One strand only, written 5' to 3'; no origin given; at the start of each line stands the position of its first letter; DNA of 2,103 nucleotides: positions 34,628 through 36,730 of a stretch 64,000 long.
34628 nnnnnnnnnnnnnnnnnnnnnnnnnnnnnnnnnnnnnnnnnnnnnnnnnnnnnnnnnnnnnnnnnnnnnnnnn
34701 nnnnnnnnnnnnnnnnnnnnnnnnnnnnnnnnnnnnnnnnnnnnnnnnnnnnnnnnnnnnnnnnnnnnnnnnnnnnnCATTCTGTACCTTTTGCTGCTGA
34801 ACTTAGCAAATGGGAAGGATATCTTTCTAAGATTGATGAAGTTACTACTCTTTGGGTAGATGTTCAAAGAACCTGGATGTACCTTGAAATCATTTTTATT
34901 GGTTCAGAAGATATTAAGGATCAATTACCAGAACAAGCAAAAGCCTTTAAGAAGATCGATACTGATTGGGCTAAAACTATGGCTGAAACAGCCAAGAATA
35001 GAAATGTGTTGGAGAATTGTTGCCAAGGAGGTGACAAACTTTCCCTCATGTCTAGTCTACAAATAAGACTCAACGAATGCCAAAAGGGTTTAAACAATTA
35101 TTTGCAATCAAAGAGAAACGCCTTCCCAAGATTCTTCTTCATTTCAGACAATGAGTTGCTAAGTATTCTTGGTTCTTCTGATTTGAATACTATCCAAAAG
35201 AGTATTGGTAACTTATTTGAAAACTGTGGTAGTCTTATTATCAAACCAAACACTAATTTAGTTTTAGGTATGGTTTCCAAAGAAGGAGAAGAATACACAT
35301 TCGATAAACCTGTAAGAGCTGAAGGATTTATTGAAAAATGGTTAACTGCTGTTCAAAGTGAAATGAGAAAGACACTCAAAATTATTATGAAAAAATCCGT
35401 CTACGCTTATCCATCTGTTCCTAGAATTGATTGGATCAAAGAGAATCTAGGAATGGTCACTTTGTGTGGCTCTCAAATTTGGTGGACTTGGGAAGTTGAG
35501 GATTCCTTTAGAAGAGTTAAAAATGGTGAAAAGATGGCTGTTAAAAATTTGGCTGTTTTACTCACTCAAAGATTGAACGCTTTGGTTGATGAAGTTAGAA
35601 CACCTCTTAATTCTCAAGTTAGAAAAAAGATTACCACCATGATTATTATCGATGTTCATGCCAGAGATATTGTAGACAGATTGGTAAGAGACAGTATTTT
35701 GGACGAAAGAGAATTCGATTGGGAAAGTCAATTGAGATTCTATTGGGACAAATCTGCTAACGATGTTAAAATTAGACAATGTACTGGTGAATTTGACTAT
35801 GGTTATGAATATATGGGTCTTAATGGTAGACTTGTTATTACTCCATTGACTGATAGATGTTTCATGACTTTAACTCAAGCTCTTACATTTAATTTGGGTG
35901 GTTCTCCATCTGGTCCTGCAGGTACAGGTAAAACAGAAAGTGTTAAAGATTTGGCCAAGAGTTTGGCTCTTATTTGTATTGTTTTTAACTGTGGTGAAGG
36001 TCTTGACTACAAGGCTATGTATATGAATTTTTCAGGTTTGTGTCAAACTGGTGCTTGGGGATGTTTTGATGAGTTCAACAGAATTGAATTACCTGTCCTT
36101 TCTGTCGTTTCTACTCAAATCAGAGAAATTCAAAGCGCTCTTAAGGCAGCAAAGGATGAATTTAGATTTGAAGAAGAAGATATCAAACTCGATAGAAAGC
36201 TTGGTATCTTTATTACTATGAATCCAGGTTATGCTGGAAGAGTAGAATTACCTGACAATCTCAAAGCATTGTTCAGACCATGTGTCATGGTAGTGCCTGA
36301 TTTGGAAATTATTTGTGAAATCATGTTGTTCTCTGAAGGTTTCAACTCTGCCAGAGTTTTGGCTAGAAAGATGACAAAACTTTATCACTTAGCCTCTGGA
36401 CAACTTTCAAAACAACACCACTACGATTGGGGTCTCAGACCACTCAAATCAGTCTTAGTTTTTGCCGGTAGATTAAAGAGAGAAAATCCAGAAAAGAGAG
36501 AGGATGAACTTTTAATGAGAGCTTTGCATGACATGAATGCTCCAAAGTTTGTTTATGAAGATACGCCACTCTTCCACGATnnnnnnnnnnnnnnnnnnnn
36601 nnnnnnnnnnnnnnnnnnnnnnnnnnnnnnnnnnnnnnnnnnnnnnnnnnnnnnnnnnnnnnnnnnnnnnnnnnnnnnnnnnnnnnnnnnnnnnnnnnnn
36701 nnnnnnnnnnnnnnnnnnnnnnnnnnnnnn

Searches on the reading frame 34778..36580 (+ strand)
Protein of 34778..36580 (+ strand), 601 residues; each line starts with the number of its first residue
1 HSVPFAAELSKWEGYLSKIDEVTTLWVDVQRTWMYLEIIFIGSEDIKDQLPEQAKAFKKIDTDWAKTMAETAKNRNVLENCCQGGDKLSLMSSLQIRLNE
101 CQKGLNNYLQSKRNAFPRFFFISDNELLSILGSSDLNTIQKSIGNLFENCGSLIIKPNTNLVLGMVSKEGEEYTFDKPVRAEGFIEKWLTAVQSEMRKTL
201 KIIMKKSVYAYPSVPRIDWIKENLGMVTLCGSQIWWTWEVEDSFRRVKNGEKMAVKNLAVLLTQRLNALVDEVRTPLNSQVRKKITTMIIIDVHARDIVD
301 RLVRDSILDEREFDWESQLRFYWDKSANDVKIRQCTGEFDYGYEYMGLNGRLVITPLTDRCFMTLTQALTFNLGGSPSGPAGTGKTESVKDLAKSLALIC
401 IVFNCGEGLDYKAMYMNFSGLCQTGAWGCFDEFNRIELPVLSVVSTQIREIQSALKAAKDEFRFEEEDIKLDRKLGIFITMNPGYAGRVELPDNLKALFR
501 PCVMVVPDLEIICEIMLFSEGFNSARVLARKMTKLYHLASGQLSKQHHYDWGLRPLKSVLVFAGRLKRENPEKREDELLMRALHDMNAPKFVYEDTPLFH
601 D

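Call 73: find_related_loci(query=window:34778-36580:+, collection=metagenome_contigs, flank=4000)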
Query window:34778-36580:+ (601 aa) in metagenome_contigs; peptide patterns used: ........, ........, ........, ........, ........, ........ (x = any residue, [..] = any of these).
189 stretches matched a pattern; 181 encode a relative of the query (tblastn E <= 1e-3); the best 80 are kept; 80 distinct loci.
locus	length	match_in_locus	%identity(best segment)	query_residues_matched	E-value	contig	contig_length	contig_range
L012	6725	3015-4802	61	4-599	0e+0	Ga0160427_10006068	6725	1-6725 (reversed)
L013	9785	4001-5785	62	4-599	0e+0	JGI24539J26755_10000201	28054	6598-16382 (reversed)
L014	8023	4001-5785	62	4-599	0e+0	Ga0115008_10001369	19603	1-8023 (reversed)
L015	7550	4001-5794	61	1-599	0e+0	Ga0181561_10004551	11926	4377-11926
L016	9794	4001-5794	61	1-599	0e+0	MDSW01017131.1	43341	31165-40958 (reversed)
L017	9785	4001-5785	62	4-599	0e+0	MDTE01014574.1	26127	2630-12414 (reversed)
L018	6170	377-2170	62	2-599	0e+0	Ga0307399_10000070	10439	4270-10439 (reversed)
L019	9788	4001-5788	61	4-599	0e+0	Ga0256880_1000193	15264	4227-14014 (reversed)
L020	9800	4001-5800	60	1-599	0e+0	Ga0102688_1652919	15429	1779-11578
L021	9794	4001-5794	60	2-599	0e+0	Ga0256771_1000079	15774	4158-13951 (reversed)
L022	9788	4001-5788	61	5-599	0e+0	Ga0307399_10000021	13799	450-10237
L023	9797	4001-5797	61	2-600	0e+0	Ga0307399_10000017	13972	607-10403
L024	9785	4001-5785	62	4-599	0e+0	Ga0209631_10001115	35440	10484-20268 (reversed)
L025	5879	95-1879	61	4-599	0e+0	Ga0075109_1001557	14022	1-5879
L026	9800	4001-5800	60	5-599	0e+0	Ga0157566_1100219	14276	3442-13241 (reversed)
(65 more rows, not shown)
